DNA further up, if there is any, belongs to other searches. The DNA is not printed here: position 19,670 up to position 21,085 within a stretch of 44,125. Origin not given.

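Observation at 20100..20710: RelA/SpoT-synthetase (toxSAS-like) module embedded in the giant protein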

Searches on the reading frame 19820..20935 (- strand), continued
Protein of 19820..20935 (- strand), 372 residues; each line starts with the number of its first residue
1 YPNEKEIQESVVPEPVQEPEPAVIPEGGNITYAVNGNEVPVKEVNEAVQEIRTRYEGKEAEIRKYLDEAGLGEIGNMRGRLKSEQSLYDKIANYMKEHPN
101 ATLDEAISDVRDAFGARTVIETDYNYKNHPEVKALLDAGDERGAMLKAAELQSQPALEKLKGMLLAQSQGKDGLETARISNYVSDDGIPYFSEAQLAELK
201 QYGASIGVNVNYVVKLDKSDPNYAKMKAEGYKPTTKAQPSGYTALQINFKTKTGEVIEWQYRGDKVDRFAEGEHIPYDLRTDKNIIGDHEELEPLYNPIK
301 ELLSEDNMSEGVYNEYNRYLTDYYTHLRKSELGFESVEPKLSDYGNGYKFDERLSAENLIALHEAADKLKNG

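Call 58: search_protein_representatives(alignment_id=A1)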
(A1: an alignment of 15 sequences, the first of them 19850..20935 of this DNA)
Query: 15 sequences, 411 profile positions. Proteins with E-value up to 0.001 (for the whole library): 500; up to 1e-10: 380; up to 1e-30: 134. The best 150 are listed.
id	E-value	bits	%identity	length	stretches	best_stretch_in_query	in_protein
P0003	3.0e-169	580.2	-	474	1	7-397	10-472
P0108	9.0e-165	565.5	-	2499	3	42-406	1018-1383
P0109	1.1e-159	548.7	-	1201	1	35-401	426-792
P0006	2.0e-159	547.9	-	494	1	5-399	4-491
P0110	7.3e-158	542.7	-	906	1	51-402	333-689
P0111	3.2e-157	540.6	-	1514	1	36-401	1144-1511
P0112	8.9e-157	539.1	-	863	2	29-407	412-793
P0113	3.7e-156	537.1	-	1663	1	49-401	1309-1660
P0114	6.8e-156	536.2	-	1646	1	53-401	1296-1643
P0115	8.1e-155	532.7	-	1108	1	54-401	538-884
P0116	3.1e-152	524.2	-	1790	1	28-397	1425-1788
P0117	1.1e-151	522.3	-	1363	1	54-401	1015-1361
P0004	2.1e-142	491.8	-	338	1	33-340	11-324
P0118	2.7e-141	488.2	-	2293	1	22-396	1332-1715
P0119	2.4e-140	485.0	-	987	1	51-400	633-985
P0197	2.8e-41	158.7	-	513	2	179-391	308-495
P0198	1.2e-40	156.7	-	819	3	184-380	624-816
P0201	9.7e-39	150.4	-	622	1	52-355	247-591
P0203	4.1e-37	145.0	-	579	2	186-393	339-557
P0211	6.2e-35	137.8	-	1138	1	40-383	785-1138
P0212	2.6e-34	135.8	-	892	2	184-384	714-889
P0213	2.6e-34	135.8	-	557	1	48-384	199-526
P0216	5.8e-34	134.6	-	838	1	50-352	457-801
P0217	7.1e-34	134.3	-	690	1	55-365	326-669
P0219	1.2e-33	133.6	-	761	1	87-387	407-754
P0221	3.6e-33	132.0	-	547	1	91-385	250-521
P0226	3.3e-32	128.9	-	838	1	11-368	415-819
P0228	4.9e-32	128.3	-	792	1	47-355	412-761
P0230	9.4e-32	127.3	-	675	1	19-383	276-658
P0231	3.1e-31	125.6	-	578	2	250-346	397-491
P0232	5.0e-31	124.9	-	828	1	50-375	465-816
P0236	3.6e-30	122.1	-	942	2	87-376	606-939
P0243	2.9e-29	119.2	-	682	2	179-385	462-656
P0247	1.1e-28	117.3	-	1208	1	168-362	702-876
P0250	1.7e-28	116.6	-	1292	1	35-382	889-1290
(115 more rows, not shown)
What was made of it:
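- On RSH synthetase domain superfamily (Pfam PF04607 RelA_SpoT): Relatives found with the module profile at E about 1e-29 to 1e-41 (call 58) match RelA_SpoT at E <= 0.001 in 18 of 43 cases.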

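Call 61: search_protein_families(library=pfam, alignment_id=A4, max_evalue=0.001)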
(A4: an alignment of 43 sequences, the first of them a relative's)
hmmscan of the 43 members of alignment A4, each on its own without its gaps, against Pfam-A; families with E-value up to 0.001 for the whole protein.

A. member 1, P0197 (513 aa): 1 family
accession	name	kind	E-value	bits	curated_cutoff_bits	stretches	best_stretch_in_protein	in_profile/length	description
PF04607.23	RelA_SpoT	-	6.6e-07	30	27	1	249-398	1-104/113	Region found in RelA / SpoT proteins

B. families by the number of members that match (of 43 scanned): 5 families
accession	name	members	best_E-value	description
PF04607.23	RelA_SpoT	18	6.3e-08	Region found in RelA / SpoT proteins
PF02541.22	Ppx-GppA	1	9.7e-21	Ppx/GppA phosphatase family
PF00226.36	DnaJ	1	4.7e-07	DnaJ domain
PF22746.1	SHOCT-like_DUF2089-C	1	2.2e-06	SHOCT-like domain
PF05461.16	ApoL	1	0.00013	Apolipoprotein L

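Call 64: search_protein_families(library=pfam, proteins=[P0247, P0211, P0250, P0236, P0198, P0212, P0216, P0226, P0232], max_evalue=0.001)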
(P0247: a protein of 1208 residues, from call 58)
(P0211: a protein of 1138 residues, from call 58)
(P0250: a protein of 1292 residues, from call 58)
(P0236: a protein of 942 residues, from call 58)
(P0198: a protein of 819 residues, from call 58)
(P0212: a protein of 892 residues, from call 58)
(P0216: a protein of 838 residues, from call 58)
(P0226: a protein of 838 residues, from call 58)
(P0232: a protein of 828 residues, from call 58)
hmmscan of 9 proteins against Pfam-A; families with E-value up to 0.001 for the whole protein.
P0247 (1208 aa): 0 families

P0211 (1138 aa): 0 families

P0250 (1292 aa): 0 families

P0236 (942 aa): 1 family
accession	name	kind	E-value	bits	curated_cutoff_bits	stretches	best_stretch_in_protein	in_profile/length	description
PF00226.36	DnaJ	-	4.7e-07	30.2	27.8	1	418-466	5-55/63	DnaJ domain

P0198 (819 aa): 0 families

P0212 (892 aa): 0 families

P0216 (838 aa): 1 family
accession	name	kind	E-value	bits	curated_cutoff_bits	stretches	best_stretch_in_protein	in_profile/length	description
PF22746.1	SHOCT-like_DUF2089-C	-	2.2e-06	27.5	27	1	104-130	6-32/32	SHOCT-like domain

P0226 (838 aa): 0 families

P0232 (828 aa): 2 families
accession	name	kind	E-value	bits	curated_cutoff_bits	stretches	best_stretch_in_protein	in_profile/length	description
PF05461.16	ApoL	-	0.00013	22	25.9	1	210-246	95-132/298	Apolipoprotein L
PF04607.23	RelA_SpoT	-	0.00065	20.4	27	0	506-594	1-75/113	Region found in RelA / SpoT proteins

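Call 66: search_protein_families(library=pfam, proteins=[P0201, P0203, P0213, P0221, P0230, P0231, P0217, P0243, P0219, P0228], max_evalue=0.001)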
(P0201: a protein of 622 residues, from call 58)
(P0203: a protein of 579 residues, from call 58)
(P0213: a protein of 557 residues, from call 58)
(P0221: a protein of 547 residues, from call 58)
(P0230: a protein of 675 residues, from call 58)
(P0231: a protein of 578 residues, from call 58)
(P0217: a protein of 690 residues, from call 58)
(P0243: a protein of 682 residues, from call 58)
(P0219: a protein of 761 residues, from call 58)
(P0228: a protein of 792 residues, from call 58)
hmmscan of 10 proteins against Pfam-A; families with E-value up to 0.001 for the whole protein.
P0201 (622 aa): 0 families

P0203 (579 aa): 1 family
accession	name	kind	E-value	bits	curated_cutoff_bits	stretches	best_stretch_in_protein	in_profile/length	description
PF04607.23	RelA_SpoT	-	0.00052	20.7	27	0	272-429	2-104/113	Region found in RelA / SpoT proteins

P0213 (557 aa): 1 family
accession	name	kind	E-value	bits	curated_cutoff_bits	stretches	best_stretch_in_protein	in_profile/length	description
PF04607.23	RelA_SpoT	-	3.6e-05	24.5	27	0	295-437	16-104/113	Region found in RelA / SpoT proteins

P0221 (547 aa): 0 families

P0230 (675 aa): 0 families

P0231 (578 aa): 0 families

P0217 (690 aa): 0 families

P0243 (682 aa): 2 families
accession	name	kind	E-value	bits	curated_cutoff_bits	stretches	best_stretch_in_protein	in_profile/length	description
PF02541.22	Ppx-GppA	-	9.7e-21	74.9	27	1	90-351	13-284/285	Ppx/GppA phosphatase family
PF04607.23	RelA_SpoT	-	8.7e-06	26.4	27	1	404-563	2-106/113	Region found in RelA / SpoT proteins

P0219 (761 aa): 1 family
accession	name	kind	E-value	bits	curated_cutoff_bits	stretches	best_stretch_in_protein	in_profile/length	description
PF04607.23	RelA_SpoT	-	3.6e-07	30.9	27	1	414-490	2-66/113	Region found in RelA / SpoT proteins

P0228 (792 aa): 0 families
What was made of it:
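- On RSH synthetase domain superfamily (Pfam PF04607 RelA_SpoT): P0197 (30.0 bits) and P0219 (30.9 bits) are above the cut-off (calls 61, 66).
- Checked: Relatives reached with the profile pass Pfam RelA_SpoT's gathering score (calls 61, 66).
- It hits 18 of 43 distant relatives at E <= 0.001; two of these, P0197 (30.0 bits) and P0219 (30.9 bits), pass the cut-off of 27 (calls 61, 66). One relative is fused to a Ppx/GppA phosphatase, an alarmone-metabolism enzyme (call 66).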

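Call 89: search_protein_families(library=padloc, proteins=[window:19820-20935:-], max_evalue=0.1)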
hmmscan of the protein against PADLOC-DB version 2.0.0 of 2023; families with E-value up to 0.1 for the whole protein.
window:19820-20935:- (372 aa): 0 families

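Call 92: fold_search(model_id=the predicted structure, library=viral)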
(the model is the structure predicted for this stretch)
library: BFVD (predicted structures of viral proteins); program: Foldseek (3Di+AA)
matches with E <= 10: 216; with E <= 0.001: 3
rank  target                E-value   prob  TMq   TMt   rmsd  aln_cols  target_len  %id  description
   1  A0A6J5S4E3            2.6e-06  1.00  0.37  0.31  17.4       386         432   14  RelA/SpoT [uncultured Caudovirales phage]
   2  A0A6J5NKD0            1.4e-04  1.00  0.35  0.12  16.8       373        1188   11  Uncharacterized protein [uncultured Caudovirales phage]
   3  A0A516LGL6            2.2e-04  1.00  0.34  0.11  20.9       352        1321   10  (no name in the UniProt tables at hand)
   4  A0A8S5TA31            1.1e-03  1.00  0.29  0.48   8.1       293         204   11  Tas1 [Siphoviridae sp. ctprd3]
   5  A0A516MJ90            2.1e-03  1.00  0.29  0.27  13.2       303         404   14  (no name in the UniProt tables at hand)
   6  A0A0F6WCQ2            2.4e-03  1.00  0.28  0.37  11.7       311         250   12  RelA/SpoT family protein [Sinorhizobium phage phiN3]
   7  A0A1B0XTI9            5.9e-03  1.00  0.33  0.17  16.8       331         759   14  (no name in the UniProt tables at hand)
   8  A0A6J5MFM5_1          6.6e-03  1.00  0.31  0.13   8.9       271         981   14  ART-PolyVal-like domain-containing protein [uncultured Caudovirales phage]
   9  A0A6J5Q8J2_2          7.7e-03  0.99  0.29  0.12  11.3       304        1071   11  RelA/SpoT [uncultured Caudovirales phage]
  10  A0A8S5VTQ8            8.1e-03  0.98  0.28  0.40  12.1       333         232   12  (no name in the UniProt tables at hand)
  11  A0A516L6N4            1.2e-02  0.99  0.31  0.12   9.8       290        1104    9  (no name in the UniProt tables at hand)
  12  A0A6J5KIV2            1.2e-02  0.97  0.30  0.12  11.9       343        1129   13  DdrB-like domain-containing protein [uncultured Caudovirales phage]
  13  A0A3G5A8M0            1.5e-02  0.99  0.29  0.16   9.9       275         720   13  Glycosyltransferase [Hyperionvirus sp.]
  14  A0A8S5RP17            2.2e-02  0.92  0.26  0.41  15.6       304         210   10  GTP pyrophosphokinase YjbM [virus sp. ctBS918]
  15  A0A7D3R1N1            7.8e-02  0.66  0.21  0.38  11.2       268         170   15  Nucleotidyltransferase relA/spot protein [Fadolivirus FV1/VV64]
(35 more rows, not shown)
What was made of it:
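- On RSH synthetase domain superfamily (Pfam PF04607 RelA_SpoT): The top viral hits are also RelA/SpoT proteins or Tas1 (call 92).
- Closest known: Multi-effector giant toxins and phage polyvalent proteins. Same: Foldseek finds the same fold inside 1000-1300-aa phage proteins, including one 'ART-PolyVal-like' protein (call 92).
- The top viral hits are RelA/SpoT proteins, Tas1 and polyvalent proteins (best E 2.6e-6, call 92).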
